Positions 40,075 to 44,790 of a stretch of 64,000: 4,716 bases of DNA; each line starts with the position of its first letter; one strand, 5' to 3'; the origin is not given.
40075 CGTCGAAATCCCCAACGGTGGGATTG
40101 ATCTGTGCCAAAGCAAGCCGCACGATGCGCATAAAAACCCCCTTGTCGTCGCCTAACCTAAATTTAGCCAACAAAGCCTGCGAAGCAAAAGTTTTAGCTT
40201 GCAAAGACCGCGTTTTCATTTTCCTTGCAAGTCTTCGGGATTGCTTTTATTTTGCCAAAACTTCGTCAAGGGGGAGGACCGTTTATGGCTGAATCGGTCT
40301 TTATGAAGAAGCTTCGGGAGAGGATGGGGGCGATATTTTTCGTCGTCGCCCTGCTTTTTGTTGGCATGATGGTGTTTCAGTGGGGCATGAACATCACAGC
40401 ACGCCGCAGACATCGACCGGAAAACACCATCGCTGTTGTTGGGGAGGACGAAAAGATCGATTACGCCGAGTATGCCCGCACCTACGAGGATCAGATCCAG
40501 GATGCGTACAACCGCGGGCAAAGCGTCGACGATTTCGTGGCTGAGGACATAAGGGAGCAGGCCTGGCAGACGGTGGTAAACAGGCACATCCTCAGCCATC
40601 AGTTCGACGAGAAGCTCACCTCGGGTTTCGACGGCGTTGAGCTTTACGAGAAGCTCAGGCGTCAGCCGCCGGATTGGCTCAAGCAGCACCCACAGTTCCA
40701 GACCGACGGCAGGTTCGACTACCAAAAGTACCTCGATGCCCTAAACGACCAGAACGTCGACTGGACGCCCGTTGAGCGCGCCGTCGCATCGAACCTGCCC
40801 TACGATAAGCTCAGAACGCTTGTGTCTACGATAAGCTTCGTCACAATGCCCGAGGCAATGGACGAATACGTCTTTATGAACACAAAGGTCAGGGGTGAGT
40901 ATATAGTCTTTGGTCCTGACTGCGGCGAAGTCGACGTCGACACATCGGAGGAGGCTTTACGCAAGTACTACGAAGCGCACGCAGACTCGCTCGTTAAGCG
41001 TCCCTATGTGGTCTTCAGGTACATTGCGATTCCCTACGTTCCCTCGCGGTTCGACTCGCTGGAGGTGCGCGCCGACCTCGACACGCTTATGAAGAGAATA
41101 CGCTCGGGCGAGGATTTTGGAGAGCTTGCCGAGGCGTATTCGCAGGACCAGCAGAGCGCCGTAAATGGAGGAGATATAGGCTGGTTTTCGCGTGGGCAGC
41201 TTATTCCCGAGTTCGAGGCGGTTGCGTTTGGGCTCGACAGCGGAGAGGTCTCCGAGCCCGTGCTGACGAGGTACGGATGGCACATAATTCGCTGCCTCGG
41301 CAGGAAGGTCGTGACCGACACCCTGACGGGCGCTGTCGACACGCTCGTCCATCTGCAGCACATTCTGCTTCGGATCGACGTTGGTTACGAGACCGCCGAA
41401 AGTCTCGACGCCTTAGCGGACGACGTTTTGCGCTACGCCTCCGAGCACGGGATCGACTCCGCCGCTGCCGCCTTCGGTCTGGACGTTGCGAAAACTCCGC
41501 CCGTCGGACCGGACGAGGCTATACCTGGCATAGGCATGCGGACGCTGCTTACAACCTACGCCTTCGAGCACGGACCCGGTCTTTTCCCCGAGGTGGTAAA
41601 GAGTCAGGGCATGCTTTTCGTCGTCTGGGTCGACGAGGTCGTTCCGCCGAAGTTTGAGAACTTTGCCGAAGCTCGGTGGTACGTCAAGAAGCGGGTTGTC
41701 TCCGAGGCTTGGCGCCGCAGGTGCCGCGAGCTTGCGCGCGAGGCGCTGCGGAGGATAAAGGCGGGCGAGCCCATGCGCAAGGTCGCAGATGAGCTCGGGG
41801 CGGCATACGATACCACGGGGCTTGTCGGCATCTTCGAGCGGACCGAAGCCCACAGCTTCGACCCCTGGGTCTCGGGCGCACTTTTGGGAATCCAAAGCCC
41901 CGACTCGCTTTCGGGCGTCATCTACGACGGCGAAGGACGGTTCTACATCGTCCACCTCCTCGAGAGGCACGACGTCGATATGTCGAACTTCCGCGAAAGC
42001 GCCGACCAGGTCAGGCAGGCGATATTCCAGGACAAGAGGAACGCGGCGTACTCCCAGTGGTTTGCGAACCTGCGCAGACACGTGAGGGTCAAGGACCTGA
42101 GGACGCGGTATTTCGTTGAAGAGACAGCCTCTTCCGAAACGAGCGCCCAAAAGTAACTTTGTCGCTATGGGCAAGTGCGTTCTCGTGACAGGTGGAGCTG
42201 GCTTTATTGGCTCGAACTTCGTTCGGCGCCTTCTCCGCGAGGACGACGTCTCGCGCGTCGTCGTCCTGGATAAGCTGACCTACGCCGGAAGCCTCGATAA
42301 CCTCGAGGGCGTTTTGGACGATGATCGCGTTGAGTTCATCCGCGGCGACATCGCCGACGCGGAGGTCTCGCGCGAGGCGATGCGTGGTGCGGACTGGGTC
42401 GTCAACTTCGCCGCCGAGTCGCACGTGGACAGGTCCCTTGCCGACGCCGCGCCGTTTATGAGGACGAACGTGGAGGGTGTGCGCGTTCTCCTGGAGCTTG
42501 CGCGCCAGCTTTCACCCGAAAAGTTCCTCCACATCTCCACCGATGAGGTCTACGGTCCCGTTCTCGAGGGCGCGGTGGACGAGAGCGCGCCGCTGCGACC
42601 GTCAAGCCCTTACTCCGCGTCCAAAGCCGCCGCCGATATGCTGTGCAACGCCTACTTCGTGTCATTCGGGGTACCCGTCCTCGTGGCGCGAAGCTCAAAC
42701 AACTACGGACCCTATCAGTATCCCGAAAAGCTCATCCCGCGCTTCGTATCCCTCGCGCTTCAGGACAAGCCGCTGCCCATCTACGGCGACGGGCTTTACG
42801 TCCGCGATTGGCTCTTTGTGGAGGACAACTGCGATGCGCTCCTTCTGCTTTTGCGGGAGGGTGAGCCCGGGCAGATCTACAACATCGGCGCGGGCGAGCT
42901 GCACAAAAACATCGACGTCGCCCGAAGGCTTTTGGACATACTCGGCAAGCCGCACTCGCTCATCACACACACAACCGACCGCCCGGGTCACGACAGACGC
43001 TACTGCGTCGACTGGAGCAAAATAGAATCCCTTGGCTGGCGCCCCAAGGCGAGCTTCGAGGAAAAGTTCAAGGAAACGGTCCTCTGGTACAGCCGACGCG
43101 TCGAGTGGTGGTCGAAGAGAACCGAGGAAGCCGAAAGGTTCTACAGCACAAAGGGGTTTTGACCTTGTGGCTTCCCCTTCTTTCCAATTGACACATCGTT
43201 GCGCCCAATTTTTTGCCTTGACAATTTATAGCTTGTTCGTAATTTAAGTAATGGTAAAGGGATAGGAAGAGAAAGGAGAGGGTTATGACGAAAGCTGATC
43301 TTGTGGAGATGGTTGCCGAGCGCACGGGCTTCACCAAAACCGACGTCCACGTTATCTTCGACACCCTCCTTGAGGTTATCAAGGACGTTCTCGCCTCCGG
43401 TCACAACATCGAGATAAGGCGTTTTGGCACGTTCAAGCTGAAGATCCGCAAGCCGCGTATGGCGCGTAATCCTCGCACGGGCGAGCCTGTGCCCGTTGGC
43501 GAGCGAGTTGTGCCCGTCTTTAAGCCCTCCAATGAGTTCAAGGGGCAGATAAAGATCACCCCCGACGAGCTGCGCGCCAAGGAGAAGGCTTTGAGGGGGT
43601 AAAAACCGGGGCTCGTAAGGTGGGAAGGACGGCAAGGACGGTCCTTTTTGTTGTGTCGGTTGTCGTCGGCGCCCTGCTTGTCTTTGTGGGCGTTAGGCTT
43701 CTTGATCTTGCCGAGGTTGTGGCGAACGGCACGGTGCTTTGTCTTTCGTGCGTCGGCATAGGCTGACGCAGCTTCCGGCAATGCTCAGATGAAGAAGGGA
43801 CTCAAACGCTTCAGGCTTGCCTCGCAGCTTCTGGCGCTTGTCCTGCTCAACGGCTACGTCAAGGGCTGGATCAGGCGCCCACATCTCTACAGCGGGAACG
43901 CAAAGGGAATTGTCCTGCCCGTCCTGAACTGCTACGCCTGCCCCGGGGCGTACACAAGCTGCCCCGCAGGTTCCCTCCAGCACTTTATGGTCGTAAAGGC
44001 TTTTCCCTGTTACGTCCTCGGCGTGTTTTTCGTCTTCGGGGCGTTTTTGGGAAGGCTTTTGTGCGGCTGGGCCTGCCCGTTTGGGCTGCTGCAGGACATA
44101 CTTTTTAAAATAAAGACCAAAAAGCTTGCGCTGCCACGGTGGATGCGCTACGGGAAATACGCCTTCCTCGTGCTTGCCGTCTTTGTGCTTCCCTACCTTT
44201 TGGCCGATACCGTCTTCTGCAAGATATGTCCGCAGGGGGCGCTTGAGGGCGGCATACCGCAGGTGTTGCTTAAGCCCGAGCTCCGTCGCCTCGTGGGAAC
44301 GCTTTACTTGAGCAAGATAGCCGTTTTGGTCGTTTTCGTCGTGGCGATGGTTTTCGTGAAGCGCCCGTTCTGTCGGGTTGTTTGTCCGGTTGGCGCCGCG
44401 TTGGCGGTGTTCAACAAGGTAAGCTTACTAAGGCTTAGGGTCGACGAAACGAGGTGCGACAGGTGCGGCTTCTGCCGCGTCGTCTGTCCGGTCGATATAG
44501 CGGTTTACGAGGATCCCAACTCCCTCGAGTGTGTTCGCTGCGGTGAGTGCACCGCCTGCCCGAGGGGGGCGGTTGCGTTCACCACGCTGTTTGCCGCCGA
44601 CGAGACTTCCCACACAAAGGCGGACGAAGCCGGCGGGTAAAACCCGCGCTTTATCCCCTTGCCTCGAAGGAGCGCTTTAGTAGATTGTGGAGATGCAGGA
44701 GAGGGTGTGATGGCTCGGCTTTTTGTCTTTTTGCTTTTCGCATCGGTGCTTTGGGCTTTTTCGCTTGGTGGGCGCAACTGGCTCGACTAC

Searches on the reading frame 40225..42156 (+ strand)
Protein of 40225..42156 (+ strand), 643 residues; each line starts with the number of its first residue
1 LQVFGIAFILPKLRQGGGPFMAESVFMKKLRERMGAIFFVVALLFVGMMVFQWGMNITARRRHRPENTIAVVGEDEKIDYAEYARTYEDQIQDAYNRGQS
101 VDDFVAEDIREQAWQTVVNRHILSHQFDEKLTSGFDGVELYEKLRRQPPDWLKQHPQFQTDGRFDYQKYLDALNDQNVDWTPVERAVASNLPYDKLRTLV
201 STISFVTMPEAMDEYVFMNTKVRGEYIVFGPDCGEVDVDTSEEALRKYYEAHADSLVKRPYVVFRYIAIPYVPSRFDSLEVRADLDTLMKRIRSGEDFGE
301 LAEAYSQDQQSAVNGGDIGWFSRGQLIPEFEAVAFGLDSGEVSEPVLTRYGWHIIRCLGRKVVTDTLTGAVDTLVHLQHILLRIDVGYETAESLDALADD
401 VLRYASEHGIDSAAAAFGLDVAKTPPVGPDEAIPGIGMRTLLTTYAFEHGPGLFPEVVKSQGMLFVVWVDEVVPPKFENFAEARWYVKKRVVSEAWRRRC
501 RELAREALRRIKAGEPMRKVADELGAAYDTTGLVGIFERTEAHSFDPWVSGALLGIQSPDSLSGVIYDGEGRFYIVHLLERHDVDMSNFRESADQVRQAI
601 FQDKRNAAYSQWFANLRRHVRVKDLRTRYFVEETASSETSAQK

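Call 52: search_protein_families(library=pfam, proteins=[window:40225-42156:+], max_evalue=0.00001)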
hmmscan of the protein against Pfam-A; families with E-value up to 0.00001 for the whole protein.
window:40225-42156:+ (643 aa): 5 families
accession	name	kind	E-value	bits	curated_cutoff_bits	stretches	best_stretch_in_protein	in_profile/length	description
PF00639.27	Rotamase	-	9e-28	97.5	21.7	1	277-357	14-95/97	PPIC-type PPIASE domain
PF13616.12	Rotamase_3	-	5.6e-27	95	22.5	1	265-359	19-114/116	PPIC-type PPIASE domain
PF13145.12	Rotamase_2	-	1e-16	62.2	27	1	241-360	2-108/121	PPIC-type PPIASE domain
PF13623.11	SurA_N_2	-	1.9e-15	57.4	28.5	1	27-172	1-144/145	SurA-like N-terminal domain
PF13624.11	SurA_N_3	-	6.5e-14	52.5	27.2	1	27-196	2-161/162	SurA-like N-terminal domain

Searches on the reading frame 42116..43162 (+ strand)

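Call 52: search_protein_families(library=pfam, proteins=[window:42116-43162:+], max_evalue=0.00001)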
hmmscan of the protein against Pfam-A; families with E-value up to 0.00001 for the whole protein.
window:42116-43162:+ (348 aa): 8 families
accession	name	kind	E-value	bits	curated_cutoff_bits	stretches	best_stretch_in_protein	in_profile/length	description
PF16363.11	GDP_Man_Dehyd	-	2.4e-71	241.3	27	1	23-321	1-332/332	GDP-mannose 4,6 dehydratase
PF01370.27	Epimerase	-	1.7e-63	214.7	20.9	1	22-258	1-240/240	NAD dependent epimerase/dehydratase family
PF01073.25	3Beta_HSD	-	1.2e-20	74.1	22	1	23-244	1-227/280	3-beta hydroxysteroid dehydrogenase/isomerase family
PF02719.21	Polysacc_synt_2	-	2.9e-18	66.5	20.2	1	22-291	1-266/293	Polysaccharide biosynthesis protein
PF07993.18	NAD_binding_4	-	1.3e-17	64.2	20.1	1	24-195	1-206/258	Male sterility protein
PF04321.23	RmlD_sub_bind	-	2.9e-12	46.7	27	1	22-225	3-178/287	RmlD substrate binding domain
PF13460.12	NAD_binding_10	-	2.8e-07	31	27.2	1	26-174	1-128/184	NAD(P)H-binding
PF05368.20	NmrA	-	8e-06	26.1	27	0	20-112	3-94/298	NmrA-like family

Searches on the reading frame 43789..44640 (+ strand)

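Call 52: search_protein_families(library=pfam, proteins=[window:43789-44640:+], max_evalue=0.00001)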
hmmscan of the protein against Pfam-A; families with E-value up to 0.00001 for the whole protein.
window:43789-44640:+ (283 aa): 1 family
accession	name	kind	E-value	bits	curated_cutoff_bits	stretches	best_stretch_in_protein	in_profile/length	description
PF12801.12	Fer4_5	-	1.3e-19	70.3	22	2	77-111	9-44/48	4Fe-4S binding domain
